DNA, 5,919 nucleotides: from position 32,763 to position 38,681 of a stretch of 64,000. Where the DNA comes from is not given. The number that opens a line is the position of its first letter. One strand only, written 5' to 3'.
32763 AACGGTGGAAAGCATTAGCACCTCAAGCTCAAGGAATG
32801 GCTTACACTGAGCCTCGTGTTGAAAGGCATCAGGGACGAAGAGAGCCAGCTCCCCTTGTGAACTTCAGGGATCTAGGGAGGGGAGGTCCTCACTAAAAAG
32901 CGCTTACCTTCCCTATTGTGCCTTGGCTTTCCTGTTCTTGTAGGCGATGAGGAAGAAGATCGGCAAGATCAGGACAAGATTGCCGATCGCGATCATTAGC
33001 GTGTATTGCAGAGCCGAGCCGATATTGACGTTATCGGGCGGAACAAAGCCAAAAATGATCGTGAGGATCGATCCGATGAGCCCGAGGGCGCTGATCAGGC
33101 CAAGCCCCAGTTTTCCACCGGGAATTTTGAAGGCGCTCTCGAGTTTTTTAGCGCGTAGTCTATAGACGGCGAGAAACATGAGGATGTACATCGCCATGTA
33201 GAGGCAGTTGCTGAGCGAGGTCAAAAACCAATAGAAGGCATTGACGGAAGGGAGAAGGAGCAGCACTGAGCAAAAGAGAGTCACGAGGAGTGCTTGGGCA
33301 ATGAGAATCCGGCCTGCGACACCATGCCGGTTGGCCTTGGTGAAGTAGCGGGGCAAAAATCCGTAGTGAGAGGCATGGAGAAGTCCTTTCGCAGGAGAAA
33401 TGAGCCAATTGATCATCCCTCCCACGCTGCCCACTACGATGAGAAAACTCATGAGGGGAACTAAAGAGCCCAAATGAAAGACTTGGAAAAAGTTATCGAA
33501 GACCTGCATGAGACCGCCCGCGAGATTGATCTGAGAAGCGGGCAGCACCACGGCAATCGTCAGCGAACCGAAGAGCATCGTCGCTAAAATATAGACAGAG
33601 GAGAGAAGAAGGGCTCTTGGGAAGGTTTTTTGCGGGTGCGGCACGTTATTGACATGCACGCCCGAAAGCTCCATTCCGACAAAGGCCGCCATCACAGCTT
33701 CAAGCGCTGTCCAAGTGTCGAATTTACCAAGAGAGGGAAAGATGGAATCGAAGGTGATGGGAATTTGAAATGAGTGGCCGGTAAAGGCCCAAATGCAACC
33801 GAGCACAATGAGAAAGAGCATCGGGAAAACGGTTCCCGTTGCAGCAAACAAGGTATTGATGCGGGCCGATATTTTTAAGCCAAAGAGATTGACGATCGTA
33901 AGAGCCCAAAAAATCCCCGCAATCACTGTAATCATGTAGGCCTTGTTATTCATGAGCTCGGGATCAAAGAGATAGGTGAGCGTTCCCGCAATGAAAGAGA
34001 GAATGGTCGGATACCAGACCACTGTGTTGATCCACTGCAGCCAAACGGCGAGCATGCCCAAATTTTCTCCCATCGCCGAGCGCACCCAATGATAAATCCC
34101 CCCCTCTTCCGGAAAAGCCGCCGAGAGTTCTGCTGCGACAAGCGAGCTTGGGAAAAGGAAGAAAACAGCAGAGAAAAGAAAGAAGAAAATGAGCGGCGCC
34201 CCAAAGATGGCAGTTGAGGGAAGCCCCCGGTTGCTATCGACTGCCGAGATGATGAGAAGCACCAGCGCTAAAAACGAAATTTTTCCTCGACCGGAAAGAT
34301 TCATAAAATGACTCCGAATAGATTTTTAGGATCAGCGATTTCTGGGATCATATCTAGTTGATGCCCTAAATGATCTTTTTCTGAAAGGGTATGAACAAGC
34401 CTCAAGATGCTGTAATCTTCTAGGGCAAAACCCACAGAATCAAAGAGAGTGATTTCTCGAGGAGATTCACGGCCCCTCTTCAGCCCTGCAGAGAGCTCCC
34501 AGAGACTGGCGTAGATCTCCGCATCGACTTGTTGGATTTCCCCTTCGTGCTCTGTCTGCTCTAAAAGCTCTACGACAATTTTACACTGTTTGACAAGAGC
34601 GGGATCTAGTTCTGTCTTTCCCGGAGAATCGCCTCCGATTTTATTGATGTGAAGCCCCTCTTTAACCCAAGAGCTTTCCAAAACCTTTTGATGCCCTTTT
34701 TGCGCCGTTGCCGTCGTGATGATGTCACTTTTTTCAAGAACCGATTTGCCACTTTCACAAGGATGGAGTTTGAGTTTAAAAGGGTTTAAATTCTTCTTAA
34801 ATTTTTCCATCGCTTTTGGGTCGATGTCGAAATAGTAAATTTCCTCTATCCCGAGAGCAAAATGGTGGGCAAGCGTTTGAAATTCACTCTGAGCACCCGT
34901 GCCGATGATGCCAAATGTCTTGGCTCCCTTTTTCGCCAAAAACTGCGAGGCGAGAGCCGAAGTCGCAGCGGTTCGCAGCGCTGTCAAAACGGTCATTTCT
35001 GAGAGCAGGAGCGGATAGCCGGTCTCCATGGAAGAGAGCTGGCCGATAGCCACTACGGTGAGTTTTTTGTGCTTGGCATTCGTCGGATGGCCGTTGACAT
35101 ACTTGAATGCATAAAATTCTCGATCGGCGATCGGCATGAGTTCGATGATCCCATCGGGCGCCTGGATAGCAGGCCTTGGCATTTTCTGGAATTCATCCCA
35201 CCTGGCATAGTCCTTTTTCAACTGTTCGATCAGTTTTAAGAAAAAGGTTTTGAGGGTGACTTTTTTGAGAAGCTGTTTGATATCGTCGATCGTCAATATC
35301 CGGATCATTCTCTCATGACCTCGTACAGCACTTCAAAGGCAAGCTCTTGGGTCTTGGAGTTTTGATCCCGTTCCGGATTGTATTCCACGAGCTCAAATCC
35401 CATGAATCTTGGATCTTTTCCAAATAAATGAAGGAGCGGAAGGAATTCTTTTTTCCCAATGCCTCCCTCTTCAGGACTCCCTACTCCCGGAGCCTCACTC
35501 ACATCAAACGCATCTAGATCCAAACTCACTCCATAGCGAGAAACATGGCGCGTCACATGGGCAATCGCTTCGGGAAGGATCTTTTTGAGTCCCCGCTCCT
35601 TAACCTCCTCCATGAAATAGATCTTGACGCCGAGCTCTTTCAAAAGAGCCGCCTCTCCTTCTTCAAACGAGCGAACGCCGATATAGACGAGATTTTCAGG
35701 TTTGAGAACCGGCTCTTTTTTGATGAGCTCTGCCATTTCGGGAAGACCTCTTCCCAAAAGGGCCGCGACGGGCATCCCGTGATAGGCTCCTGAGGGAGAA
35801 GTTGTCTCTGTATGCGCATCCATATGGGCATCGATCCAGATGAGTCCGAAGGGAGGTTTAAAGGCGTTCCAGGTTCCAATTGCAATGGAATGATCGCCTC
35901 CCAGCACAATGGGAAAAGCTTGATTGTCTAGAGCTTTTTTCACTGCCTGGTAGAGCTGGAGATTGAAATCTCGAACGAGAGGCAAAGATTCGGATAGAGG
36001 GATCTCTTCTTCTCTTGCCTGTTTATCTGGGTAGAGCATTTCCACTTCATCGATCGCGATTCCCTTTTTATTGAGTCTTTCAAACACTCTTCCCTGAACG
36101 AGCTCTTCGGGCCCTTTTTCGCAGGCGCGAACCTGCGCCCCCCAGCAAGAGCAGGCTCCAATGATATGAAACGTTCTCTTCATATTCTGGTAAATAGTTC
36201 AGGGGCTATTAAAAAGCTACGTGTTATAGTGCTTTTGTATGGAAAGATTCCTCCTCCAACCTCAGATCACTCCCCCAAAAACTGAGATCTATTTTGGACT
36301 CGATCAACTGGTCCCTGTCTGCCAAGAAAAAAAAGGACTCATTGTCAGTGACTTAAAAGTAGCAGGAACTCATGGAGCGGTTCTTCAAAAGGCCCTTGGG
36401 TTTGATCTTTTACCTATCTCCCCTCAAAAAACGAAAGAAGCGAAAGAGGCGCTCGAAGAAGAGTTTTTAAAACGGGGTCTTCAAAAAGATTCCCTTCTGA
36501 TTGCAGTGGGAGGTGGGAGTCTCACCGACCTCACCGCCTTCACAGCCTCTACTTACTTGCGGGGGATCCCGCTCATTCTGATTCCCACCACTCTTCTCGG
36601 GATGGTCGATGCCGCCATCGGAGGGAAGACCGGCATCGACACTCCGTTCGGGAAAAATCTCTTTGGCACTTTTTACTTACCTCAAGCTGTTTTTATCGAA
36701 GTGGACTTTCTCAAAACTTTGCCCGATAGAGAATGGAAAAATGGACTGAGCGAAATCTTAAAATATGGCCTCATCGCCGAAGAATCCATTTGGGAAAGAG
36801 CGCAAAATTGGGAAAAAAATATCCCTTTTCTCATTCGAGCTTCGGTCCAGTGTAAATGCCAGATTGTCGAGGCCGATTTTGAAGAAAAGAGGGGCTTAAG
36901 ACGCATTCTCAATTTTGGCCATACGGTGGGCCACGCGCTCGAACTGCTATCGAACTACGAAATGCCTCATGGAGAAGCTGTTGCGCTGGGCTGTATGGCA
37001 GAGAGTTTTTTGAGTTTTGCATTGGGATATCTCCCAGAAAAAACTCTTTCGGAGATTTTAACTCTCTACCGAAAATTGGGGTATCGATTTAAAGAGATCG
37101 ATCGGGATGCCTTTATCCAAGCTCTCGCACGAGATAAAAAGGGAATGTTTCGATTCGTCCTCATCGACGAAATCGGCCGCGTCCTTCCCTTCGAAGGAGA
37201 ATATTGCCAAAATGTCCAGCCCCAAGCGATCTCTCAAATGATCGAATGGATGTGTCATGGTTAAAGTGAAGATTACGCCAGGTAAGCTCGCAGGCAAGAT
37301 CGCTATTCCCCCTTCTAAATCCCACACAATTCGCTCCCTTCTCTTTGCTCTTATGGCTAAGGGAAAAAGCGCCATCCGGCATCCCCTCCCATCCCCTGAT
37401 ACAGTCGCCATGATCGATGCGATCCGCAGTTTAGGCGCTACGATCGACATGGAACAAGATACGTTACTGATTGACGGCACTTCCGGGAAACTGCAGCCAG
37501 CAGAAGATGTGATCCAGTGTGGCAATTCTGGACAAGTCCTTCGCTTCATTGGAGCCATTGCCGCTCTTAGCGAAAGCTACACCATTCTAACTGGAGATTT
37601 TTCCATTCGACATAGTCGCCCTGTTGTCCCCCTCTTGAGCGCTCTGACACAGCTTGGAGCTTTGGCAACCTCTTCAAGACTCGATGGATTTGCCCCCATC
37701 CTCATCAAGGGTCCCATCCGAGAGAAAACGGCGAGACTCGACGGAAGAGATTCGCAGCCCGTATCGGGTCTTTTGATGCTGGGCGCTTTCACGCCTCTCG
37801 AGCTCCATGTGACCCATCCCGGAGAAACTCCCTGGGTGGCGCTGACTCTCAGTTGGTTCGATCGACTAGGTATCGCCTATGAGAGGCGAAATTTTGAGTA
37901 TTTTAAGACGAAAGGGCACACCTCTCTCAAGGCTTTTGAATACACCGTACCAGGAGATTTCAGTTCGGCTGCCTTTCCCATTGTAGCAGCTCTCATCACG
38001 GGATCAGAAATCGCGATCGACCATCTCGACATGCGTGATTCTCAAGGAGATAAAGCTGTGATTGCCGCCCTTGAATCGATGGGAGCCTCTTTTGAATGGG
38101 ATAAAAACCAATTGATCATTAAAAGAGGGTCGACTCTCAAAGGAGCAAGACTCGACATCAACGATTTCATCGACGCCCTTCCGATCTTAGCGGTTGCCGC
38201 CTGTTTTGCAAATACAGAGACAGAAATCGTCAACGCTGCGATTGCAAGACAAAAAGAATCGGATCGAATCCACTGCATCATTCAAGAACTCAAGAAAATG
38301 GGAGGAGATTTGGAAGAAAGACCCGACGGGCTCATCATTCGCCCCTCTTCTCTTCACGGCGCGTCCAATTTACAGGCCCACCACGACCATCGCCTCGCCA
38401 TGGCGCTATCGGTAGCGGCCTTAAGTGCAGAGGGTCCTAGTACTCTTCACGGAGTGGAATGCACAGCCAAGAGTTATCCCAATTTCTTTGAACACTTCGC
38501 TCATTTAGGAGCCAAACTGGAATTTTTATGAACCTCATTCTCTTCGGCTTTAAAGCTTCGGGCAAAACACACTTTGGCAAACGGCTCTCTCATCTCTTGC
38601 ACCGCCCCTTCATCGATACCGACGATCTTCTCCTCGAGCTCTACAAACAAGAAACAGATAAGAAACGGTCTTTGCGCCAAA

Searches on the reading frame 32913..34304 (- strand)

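Call 73: search_protein_families(library=pfam, proteins=[window:32913-34304:-], max_evalue=0.00001)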
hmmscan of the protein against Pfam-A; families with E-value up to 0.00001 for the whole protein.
window:32913-34304:- (463 aa): 2 families
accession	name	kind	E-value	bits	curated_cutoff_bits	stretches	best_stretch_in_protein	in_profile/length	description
PF13520.12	AA_permease_2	-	2.5e-63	214.9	27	1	9-439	1-424/427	Amino acid permease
PF00324.27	AA_permease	-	3.3e-21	76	24.6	1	36-460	27-466/470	Amino acid permease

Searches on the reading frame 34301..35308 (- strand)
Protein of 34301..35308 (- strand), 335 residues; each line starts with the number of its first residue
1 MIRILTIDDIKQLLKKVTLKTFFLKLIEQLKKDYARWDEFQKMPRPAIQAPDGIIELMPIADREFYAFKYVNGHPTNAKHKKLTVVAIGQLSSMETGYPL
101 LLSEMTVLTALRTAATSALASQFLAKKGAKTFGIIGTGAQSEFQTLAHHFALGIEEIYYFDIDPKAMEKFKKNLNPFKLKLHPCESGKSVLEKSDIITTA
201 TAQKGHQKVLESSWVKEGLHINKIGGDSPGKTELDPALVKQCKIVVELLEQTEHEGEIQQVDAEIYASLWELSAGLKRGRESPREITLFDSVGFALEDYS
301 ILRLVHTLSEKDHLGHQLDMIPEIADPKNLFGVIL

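Call 73: search_protein_families(library=pfam, proteins=[window:34301-35308:-], max_evalue=0.00001)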
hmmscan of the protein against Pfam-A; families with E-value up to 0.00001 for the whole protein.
window:34301-35308:- (335 aa): 1 family
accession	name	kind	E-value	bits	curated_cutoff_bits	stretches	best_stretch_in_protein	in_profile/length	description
PF02423.21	OCD_Mu_crystall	-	5.2e-93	311.9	24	1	14-306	8-307/314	Ornithine cyclodeaminase/mu-crystallin family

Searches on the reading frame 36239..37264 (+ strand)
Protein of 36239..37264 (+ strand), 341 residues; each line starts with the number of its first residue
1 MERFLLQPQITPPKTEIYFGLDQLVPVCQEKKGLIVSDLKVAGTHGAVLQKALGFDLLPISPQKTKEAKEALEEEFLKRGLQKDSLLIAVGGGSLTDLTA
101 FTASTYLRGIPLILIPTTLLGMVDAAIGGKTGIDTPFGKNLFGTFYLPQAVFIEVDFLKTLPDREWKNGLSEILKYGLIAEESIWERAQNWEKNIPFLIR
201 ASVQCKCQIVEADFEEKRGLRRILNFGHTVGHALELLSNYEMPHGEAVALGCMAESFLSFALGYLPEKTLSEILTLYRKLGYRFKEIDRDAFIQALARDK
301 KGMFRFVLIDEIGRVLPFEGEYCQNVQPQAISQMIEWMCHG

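Call 73: search_protein_families(library=pfam, proteins=[window:36239-37264:+], max_evalue=0.00001)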
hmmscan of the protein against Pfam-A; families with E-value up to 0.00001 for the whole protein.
window:36239-37264:+ (341 aa): 2 families
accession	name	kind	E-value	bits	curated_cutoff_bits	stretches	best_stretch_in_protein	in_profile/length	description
PF01761.26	DHQ_synthase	-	1.6e-37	128.1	24.2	1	63-167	10-114/115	3-dehydroquinate synthase N-terminal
PF24621.2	DHQS_C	-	4.8e-34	117.8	27.6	1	169-301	1-143/144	3-dehydroquinate synthase C-terminal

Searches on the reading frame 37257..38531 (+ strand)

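Call 73: search_protein_families(library=pfam, proteins=[window:37257-38531:+], max_evalue=0.00001)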
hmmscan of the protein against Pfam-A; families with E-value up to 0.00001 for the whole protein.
window:37257-38531:+ (424 aa): 1 family
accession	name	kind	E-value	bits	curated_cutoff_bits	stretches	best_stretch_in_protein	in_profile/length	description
PF00275.25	EPSP_synthase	-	1.7e-99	333.8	22.8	1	8-413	4-416/417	EPSP synthase (3-phosphoshikimate 1-carboxyvinyltransferase)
